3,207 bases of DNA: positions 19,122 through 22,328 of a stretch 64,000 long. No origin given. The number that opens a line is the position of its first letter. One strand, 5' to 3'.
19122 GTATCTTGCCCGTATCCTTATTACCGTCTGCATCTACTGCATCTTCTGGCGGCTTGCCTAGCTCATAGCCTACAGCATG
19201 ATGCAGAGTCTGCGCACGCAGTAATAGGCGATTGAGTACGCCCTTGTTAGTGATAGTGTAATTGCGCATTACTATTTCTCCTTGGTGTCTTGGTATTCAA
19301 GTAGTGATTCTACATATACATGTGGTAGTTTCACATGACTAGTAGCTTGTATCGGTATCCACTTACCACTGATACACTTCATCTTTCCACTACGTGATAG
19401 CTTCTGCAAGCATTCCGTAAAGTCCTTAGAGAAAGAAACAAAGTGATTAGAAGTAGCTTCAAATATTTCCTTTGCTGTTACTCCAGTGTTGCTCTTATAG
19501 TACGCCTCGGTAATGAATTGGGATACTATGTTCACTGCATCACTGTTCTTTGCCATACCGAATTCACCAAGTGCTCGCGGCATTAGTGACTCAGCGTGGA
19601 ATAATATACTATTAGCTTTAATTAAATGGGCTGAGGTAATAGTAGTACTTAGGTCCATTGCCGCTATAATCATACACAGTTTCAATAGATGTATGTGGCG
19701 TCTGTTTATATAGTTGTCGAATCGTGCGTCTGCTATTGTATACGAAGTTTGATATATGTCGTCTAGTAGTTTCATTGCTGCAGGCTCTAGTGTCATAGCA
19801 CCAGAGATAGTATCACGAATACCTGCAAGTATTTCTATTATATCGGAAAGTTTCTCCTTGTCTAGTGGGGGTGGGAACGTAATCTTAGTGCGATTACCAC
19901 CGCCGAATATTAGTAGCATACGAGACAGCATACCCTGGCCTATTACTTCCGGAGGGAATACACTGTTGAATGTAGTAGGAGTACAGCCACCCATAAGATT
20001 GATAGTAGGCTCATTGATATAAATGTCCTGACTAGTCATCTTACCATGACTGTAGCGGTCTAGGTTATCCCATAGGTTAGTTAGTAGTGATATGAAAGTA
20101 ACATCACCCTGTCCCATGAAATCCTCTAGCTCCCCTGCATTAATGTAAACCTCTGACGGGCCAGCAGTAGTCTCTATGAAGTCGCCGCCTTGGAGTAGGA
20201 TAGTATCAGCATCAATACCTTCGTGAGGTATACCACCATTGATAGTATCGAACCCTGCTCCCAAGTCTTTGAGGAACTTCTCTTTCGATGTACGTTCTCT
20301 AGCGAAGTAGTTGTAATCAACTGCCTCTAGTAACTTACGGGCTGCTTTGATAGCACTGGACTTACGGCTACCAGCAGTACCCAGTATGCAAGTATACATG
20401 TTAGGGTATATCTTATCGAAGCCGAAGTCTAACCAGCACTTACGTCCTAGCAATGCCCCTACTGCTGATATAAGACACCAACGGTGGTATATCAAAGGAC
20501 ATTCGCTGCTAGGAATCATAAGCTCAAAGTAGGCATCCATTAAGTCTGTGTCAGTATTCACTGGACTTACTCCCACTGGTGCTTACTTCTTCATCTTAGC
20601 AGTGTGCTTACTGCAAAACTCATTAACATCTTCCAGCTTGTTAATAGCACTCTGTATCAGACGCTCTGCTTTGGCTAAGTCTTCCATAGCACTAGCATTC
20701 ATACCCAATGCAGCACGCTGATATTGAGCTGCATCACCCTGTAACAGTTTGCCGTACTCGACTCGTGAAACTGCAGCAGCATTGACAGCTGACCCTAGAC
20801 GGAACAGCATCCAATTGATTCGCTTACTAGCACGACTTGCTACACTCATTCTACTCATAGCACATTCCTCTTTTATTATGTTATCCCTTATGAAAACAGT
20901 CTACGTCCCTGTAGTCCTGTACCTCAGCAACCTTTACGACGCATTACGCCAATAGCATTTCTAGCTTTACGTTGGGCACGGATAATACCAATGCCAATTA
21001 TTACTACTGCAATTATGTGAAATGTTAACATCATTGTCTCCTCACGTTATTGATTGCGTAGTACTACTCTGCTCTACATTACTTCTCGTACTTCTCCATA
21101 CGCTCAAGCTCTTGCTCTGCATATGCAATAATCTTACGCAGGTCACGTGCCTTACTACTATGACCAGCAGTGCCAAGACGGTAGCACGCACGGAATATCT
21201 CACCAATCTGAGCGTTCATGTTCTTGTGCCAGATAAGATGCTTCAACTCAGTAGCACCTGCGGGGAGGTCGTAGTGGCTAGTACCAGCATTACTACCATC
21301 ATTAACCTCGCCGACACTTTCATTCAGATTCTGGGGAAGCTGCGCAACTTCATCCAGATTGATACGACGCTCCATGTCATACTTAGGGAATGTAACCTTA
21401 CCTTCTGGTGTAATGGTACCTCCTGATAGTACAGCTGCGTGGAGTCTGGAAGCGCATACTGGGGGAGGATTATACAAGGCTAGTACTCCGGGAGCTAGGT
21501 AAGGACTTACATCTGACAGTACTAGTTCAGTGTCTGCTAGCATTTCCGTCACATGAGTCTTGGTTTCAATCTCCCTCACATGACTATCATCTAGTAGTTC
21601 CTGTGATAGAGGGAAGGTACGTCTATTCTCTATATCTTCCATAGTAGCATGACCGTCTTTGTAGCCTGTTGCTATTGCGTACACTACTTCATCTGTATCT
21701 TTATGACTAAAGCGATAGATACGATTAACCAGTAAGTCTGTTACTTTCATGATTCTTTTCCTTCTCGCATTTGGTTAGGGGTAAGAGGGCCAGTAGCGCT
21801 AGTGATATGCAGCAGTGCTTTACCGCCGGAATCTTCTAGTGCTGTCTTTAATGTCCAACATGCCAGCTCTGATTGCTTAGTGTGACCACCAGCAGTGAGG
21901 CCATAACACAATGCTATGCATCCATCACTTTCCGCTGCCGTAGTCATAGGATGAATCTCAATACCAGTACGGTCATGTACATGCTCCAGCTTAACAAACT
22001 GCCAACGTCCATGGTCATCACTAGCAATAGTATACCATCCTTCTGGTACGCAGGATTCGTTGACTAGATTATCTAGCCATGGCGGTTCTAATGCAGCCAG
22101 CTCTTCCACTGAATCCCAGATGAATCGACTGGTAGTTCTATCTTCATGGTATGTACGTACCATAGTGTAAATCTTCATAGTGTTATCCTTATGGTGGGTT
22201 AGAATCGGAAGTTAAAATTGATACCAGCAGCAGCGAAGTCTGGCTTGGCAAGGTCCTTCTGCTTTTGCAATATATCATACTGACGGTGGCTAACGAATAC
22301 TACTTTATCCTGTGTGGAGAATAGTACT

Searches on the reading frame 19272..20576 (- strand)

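Call 8: search_protein_families(library=phrogs, proteins=[window:19272-20576:-])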
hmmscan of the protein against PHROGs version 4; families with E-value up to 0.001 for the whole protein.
window:19272-20576:- (434 aa): 3 families
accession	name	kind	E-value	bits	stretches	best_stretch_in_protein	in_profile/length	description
phrog_14296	-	DNA, RNA and nucleotide metabolism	1.4e-68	232.8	1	12-401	4-377/417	DNA primase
phrog_5311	-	DNA, RNA and nucleotide metabolism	9.1e-13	48.3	1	15-397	269-660/692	helicase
phrog_3022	-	DNA, RNA and nucleotide metabolism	2.1e-09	37.3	1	162-403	494-771/788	DNA primase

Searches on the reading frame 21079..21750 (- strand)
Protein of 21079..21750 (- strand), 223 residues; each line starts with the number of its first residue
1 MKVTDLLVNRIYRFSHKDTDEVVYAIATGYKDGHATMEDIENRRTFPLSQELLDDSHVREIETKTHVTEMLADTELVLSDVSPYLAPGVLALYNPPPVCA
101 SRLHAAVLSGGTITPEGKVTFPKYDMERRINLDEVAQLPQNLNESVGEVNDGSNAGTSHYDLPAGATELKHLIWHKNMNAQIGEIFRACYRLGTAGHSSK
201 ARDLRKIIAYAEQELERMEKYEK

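Call 62: search_protein_families(library=phrogs, proteins=[window:21079-21750:-], max_evalue=0.001)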
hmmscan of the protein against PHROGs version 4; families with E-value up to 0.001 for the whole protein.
window:21079-21750:- (223 aa): 1 family
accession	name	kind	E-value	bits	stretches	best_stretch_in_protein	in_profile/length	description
phrog_4897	-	other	2.8e-05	25.3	1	157-222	118-184/186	kinase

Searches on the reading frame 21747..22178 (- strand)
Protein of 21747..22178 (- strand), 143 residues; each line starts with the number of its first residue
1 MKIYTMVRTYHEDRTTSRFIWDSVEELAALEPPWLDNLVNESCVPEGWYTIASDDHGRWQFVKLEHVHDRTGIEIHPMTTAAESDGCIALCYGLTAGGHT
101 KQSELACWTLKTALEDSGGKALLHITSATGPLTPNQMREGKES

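Call 62: search_protein_families(library=phrogs, proteins=[window:21747-22178:-], max_evalue=0.001)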
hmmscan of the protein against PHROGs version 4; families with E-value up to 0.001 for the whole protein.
window:21747-22178:- (143 aa): 1 family
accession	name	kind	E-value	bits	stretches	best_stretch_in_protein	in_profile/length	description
phrog_1501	-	unknown function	6.7e-09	36.7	1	6-121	6-149/159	-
